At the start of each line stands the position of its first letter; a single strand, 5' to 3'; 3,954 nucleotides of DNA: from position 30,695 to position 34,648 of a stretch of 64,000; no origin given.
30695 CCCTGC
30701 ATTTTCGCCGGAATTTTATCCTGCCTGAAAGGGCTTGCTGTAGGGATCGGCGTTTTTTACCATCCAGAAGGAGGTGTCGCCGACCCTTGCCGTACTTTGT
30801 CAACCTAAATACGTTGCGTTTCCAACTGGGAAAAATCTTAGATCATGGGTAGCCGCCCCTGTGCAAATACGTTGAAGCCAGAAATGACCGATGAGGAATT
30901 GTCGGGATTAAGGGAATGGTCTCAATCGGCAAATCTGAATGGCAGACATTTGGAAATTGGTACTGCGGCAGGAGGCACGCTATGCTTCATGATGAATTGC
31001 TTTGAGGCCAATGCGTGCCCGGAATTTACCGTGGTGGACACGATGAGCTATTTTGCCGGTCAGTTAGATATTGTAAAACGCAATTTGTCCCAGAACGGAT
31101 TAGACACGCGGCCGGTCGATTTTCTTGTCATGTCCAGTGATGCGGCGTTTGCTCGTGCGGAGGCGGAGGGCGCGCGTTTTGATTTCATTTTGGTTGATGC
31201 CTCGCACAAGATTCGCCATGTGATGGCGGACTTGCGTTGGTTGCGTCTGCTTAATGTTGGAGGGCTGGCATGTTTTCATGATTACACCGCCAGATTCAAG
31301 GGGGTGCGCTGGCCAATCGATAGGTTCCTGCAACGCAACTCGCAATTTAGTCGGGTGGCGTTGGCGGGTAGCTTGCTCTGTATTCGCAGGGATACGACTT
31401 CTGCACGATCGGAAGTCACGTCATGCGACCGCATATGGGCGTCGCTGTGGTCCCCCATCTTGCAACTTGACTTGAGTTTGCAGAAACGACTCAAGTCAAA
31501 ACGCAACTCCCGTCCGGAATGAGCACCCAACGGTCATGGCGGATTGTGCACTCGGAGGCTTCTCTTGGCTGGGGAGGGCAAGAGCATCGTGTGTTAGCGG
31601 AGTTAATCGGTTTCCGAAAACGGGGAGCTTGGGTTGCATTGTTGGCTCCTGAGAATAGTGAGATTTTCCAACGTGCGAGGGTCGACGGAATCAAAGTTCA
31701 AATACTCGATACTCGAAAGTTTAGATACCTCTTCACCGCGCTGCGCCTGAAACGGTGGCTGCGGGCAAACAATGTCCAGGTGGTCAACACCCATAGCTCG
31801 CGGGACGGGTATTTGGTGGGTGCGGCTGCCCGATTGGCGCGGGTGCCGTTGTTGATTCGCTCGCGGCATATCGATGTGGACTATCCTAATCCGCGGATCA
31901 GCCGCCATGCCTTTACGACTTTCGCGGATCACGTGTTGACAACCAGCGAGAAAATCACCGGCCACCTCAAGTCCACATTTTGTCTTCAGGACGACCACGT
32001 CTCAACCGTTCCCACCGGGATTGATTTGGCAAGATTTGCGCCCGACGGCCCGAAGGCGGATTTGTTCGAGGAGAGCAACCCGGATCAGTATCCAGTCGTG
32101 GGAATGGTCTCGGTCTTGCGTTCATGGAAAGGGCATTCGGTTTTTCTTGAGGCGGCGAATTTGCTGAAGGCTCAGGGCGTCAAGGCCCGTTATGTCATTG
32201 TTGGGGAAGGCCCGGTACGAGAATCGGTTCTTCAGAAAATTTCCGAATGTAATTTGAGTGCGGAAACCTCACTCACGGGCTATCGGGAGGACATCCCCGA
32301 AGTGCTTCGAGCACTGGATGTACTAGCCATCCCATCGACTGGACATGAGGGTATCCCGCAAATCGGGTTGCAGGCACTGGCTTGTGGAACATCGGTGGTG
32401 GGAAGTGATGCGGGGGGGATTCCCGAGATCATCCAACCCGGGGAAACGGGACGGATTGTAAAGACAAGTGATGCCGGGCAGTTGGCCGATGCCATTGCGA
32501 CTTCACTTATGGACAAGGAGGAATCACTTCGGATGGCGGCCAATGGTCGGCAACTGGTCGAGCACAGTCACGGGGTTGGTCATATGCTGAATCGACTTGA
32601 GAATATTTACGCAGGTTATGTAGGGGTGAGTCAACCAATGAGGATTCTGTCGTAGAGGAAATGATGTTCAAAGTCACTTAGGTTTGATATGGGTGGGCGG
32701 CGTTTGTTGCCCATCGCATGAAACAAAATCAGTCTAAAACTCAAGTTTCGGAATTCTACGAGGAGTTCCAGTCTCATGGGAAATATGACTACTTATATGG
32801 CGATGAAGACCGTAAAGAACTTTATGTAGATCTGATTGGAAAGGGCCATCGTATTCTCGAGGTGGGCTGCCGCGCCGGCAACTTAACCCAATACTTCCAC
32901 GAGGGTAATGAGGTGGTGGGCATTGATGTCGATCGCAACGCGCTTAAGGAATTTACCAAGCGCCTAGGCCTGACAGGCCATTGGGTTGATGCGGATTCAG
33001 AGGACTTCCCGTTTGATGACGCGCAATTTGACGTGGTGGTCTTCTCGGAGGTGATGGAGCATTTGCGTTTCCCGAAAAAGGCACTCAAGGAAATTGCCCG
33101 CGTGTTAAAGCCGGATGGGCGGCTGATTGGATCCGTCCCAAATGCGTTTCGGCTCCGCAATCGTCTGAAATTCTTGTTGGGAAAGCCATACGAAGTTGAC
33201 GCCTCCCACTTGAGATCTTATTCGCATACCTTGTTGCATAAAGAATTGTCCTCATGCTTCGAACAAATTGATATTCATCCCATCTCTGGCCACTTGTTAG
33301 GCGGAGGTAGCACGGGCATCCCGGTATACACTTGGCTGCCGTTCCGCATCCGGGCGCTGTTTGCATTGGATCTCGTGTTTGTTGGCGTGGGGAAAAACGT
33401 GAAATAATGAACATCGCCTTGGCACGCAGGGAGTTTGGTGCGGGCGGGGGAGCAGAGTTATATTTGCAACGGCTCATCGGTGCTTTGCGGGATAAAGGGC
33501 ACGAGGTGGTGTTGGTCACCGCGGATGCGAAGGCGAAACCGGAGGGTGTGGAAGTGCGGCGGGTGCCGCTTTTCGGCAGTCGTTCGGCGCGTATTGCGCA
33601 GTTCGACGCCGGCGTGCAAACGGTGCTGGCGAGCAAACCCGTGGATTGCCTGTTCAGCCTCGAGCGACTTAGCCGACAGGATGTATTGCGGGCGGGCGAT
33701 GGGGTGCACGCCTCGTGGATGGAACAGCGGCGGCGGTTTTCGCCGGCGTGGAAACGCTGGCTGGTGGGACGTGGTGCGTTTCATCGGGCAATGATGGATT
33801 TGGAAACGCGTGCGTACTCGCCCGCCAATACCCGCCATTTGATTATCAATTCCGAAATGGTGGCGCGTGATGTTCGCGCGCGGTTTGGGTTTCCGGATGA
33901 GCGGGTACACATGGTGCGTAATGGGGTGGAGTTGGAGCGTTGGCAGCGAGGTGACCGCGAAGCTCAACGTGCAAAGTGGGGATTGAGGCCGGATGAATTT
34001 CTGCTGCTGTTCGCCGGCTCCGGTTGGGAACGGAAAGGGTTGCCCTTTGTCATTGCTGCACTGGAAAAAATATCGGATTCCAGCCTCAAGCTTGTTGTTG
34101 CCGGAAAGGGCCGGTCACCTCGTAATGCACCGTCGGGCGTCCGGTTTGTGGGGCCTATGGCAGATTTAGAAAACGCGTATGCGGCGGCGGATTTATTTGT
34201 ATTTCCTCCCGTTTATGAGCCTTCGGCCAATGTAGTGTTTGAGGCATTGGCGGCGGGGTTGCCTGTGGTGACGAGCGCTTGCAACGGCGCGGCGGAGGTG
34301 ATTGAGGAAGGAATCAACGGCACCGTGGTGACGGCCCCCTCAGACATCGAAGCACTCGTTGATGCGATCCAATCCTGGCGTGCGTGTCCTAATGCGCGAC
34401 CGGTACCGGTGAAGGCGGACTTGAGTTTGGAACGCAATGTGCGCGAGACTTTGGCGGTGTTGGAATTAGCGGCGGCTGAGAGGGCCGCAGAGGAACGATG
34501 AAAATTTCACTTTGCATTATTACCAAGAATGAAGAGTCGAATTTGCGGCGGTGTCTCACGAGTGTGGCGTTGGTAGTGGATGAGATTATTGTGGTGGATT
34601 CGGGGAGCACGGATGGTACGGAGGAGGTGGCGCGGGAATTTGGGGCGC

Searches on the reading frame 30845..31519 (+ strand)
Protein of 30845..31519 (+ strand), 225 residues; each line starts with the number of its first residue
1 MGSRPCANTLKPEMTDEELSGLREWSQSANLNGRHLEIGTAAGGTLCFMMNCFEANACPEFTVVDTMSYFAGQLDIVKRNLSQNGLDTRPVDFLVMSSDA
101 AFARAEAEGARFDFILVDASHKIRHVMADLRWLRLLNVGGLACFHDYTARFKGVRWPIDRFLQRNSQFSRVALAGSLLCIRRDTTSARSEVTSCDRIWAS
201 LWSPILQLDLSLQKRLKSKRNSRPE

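Call 52: search_protein_families(library=pfam, proteins=[window:30845-31519:+], max_evalue=0.0001)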
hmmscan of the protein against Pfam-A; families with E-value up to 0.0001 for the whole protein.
window:30845-31519:+ (225 aa): 1 family
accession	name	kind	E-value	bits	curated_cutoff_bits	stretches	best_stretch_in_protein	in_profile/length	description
PF13578.12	Methyltransf_24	-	2.4e-12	48.1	26.3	1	36-147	1-105/105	Methyltransferase domain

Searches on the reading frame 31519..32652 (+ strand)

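Call 52: search_protein_families(library=pfam, proteins=[window:31519-32652:+], max_evalue=0.0001)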
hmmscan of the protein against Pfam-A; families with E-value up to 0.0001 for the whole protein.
window:31519-32652:+ (378 aa): 6 families
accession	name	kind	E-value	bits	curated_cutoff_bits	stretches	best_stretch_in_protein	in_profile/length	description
PF00534.26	Glycos_transf_1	-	3.5e-34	118.3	26.4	1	183-345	7-171/172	Glycosyl transferases group 1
PF13692.12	Glyco_trans_1_4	-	5.5e-30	104.9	27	1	192-331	2-141/142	Glycosyl transferases group 1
PF13439.12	Glyco_transf_4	-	1.1e-16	61.8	28.5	1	18-172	1-170/170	Glycosyltransferase Family 4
PF13579.12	Glyco_trans_4_4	-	9.5e-09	36.2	29.7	1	19-166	1-157/158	Glycosyl transferase 4-like domain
PF13524.12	Glyco_trans_1_2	-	4e-07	30.5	25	1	284-361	68-143/144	Glycosyl transferase-like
PF13477.12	Glyco_trans_4_2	-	5.5e-07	30.3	23.4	1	31-129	19-119/139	Glycosyl transferase 4-like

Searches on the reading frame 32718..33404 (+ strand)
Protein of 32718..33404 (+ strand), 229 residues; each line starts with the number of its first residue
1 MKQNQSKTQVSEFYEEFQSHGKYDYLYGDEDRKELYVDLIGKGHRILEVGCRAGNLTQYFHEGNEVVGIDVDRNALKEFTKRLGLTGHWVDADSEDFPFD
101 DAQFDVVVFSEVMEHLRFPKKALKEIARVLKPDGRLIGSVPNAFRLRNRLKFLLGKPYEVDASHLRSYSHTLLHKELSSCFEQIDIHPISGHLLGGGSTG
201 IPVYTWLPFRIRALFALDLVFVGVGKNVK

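Call 52: search_protein_families(library=pfam, proteins=[window:32718-33404:+], max_evalue=0.0001)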
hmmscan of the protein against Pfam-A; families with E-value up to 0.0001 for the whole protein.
window:32718-33404:+ (229 aa): 8 families
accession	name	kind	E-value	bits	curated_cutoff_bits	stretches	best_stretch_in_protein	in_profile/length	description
PF08241.18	Methyltransf_11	-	6.6e-23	81.6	21.2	1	47-137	1-94/95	Methyltransferase domain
PF13649.12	Methyltransf_25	-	3.1e-19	69.9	27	1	46-134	1-97/97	Methyltransferase domain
PF13489.12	Methyltransf_23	-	1.5e-18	67.5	27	1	40-175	20-152/164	Methyltransferase domain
PF08242.18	Methyltransf_12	-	8.6e-17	62.1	30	1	47-136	1-98/98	Methyltransferase domain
PF13847.12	Methyltransf_31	-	5.4e-15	55.8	27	1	41-142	2-113/145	Methyltransferase domain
PF07021.18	MetW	-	6e-14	52.6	21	1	36-168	7-138/193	Methionine biosynthesis protein MetW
PF01209.24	Ubie_methyltran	-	2.6e-09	37.2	20.1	1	42-137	47-150/233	ubiE/COQ5 methyltransferase family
PF05401.17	NodS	-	2.4e-07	31.2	24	1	45-140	46-147/201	Nodulation protein S (NodS)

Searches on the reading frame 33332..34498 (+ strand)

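Call 52: search_protein_families(library=pfam, proteins=[window:33332-34498:+], max_evalue=0.0001)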
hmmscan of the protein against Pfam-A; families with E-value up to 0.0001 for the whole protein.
window:33332-34498:+ (389 aa): 5 families
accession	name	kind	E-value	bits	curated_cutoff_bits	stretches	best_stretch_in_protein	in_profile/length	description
PF13692.12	Glyco_trans_1_4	-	4.7e-28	98.7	27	1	224-347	3-137/142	Glycosyl transferases group 1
PF00534.26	Glycos_transf_1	-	1.3e-26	93.6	26.4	1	208-356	1-162/172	Glycosyl transferases group 1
PF13439.12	Glyco_transf_4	-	5.9e-16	59.4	28.5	1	39-203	2-170/170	Glycosyltransferase Family 4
PF13579.12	Glyco_trans_4_4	-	8.3e-11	42.9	29.7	1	39-198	1-158/158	Glycosyl transferase 4-like domain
PF20706.3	GT4-conflict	-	3.9e-05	23.3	26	0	277-331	273-327/385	Family 4 Glycosyltransferase in conflict systems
